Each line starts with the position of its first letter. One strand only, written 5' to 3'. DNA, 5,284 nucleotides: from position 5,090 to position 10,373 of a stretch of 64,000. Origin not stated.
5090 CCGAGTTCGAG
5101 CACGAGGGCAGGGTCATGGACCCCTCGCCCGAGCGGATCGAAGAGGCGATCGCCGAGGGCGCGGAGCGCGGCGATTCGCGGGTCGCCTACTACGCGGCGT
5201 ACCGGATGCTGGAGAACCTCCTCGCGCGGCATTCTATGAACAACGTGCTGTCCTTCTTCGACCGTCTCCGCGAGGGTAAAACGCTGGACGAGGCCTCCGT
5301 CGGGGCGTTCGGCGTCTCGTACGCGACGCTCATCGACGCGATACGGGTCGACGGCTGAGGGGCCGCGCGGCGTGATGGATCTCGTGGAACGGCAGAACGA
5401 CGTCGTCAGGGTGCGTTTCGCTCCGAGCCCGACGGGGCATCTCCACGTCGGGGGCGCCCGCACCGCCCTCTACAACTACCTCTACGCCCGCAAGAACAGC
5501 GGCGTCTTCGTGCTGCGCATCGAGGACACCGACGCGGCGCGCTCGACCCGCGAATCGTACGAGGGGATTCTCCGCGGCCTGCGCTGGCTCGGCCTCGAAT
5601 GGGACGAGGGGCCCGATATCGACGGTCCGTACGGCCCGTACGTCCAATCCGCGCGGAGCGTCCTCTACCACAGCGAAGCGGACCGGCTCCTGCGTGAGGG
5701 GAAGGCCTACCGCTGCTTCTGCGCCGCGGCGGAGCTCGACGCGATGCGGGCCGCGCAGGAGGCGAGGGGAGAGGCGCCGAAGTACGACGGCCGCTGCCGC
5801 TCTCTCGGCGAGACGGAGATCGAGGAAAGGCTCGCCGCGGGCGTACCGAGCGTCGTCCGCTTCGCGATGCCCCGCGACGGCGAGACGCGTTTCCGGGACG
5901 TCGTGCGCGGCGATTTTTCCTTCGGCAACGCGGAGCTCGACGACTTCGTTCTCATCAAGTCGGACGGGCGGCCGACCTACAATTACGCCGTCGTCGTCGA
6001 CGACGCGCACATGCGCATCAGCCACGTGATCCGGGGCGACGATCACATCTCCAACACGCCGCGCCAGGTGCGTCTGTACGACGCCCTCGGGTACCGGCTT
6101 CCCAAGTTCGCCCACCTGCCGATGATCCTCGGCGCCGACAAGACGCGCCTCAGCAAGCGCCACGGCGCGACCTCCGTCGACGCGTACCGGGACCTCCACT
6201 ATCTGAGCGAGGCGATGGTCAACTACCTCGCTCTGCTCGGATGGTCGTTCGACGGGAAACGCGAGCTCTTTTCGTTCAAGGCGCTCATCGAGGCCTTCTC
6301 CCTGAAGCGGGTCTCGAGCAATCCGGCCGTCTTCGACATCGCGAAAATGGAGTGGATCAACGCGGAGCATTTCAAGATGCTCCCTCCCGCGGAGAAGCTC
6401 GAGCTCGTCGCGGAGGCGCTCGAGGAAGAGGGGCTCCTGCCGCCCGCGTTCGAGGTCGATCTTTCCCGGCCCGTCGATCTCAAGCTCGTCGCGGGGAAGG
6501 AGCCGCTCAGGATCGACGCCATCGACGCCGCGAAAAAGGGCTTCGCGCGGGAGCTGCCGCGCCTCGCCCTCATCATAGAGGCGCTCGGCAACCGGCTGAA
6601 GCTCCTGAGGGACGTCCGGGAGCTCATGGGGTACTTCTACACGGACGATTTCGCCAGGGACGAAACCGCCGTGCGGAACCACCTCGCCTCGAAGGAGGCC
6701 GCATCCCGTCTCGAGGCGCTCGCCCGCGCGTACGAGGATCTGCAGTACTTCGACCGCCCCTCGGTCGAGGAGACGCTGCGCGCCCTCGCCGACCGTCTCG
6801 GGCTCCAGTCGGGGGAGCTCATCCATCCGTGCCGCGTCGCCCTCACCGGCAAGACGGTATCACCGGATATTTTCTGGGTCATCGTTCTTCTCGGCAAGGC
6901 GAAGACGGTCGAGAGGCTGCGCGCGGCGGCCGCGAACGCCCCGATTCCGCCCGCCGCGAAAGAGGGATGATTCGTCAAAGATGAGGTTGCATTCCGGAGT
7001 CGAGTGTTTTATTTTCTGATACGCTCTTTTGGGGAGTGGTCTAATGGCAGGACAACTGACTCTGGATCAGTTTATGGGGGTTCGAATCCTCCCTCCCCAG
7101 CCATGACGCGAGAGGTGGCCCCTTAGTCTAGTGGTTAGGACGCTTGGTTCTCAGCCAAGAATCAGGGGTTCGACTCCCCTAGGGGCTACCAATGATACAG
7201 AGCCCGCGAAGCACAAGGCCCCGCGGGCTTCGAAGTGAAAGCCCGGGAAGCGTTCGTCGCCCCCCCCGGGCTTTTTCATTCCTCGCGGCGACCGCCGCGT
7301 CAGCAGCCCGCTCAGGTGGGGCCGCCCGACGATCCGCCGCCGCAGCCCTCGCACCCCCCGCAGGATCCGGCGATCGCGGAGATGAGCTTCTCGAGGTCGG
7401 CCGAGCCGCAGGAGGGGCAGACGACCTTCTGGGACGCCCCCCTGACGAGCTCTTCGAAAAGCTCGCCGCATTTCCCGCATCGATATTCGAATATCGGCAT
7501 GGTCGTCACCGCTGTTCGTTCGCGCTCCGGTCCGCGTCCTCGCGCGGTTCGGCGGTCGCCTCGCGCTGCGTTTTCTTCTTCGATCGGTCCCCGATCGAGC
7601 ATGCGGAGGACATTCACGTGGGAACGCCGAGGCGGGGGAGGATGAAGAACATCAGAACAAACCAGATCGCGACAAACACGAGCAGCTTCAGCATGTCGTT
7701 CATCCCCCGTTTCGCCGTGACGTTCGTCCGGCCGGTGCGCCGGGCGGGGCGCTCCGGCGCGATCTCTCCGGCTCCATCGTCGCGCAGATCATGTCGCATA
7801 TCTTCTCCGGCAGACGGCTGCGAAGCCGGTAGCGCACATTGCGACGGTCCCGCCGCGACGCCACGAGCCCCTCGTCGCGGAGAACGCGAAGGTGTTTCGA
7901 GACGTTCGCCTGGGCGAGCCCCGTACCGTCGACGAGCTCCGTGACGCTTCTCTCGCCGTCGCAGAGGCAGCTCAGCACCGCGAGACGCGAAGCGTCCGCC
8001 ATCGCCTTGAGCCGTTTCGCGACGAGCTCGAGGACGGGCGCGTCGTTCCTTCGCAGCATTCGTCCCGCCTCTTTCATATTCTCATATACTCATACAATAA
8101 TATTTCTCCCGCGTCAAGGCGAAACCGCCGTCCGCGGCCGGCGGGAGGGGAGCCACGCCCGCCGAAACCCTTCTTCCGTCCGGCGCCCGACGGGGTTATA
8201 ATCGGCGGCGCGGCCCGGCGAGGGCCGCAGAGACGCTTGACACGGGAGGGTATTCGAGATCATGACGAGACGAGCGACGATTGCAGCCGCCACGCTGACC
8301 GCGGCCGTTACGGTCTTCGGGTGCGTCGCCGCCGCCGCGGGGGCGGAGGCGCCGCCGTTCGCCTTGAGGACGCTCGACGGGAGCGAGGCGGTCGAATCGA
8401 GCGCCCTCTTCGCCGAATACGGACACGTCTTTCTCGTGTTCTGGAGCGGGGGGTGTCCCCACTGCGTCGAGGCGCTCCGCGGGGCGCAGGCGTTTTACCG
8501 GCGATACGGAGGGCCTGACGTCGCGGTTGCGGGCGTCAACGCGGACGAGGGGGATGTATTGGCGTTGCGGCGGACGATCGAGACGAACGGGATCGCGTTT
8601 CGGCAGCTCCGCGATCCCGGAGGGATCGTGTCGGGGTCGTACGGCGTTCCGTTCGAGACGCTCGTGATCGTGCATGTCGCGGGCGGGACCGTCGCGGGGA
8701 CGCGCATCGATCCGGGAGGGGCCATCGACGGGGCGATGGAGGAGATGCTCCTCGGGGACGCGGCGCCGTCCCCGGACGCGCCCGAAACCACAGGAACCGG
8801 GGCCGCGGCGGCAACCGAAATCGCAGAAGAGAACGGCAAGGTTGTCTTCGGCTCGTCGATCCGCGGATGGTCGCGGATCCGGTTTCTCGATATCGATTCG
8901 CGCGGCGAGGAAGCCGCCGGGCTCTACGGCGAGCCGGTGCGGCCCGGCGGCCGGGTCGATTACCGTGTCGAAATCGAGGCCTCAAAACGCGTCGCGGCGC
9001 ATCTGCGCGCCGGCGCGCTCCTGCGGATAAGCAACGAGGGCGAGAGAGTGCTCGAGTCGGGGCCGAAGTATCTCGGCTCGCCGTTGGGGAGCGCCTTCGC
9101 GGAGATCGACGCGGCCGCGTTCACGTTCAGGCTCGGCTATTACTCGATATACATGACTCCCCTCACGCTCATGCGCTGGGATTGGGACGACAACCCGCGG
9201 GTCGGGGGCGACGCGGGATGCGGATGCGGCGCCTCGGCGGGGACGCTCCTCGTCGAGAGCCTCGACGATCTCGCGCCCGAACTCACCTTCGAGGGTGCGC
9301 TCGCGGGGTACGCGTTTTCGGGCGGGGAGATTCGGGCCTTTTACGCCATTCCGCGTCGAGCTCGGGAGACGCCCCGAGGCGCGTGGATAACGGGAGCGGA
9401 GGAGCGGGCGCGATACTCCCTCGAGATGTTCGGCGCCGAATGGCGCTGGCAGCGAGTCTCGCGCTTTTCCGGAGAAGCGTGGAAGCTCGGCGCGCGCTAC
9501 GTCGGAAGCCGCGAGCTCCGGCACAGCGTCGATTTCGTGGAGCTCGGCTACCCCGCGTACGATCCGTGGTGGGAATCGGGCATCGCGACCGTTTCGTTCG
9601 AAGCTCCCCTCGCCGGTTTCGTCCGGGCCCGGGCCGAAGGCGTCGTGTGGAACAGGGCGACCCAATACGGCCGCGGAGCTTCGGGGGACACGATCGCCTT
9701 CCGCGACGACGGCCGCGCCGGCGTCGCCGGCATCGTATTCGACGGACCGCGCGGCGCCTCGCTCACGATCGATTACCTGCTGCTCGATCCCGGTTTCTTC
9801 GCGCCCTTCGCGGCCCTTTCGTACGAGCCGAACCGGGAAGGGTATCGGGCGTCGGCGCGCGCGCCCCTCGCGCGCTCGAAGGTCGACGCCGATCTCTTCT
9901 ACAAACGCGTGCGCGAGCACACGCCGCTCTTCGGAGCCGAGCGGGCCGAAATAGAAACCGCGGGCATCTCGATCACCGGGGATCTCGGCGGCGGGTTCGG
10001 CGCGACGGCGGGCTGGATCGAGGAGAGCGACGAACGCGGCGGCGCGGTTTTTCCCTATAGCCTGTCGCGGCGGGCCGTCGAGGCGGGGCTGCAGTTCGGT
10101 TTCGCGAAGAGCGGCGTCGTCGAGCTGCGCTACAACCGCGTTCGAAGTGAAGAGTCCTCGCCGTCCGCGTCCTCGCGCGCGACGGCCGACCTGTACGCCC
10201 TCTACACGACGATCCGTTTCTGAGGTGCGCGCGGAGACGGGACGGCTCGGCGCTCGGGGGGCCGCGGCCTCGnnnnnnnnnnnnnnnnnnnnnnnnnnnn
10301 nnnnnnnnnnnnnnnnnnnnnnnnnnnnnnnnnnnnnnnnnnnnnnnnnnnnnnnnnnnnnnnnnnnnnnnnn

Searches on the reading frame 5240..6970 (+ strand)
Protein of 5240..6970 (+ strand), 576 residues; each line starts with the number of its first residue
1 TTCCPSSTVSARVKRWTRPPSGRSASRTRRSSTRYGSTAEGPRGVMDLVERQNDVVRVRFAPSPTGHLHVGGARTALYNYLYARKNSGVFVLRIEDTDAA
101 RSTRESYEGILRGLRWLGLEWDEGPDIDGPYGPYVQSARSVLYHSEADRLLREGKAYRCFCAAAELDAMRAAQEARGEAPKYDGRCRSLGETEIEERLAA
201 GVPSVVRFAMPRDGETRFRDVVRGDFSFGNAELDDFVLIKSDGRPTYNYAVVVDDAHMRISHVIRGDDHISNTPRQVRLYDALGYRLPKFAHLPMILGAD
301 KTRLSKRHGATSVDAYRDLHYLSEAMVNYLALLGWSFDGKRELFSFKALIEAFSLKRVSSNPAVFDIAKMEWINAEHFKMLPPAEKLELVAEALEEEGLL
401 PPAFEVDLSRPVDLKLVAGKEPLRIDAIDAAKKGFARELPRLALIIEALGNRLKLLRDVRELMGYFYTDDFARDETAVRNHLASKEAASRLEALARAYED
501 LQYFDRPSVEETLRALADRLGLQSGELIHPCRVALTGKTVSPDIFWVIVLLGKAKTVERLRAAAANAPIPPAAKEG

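Call 62: search_protein_families(library=pfam, proteins=[window:5240-6970:+], max_evalue=0.00001)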
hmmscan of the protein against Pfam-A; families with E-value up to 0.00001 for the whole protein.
window:5240-6970:+ (576 aa): 2 families
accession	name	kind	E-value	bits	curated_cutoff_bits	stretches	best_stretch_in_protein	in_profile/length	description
PF00749.27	tRNA-synt_1c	-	4e-102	341.8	23.4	1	56-372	2-314/314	tRNA synthetases class I (E and Q), catalytic domain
PF19269.4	Anticodon_2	-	1.5e-27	97.2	23.6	1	439-563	13-140/141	Anticodon binding domain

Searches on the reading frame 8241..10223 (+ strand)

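Call 62: search_protein_families(library=pfam, proteins=[window:8241-10223:+], max_evalue=0.00001)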
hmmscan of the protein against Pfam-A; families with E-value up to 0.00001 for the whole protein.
window:8241-10223:+ (660 aa): 2 families
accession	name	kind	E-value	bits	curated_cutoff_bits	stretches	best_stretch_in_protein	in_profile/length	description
PF00578.27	AhpC-TSA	-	2.1e-11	44.3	26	1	34-140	2-104/124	AhpC/TSA family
PF08534.16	Redoxin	-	2.1e-07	31.3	26.6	1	33-139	2-107/148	Redoxin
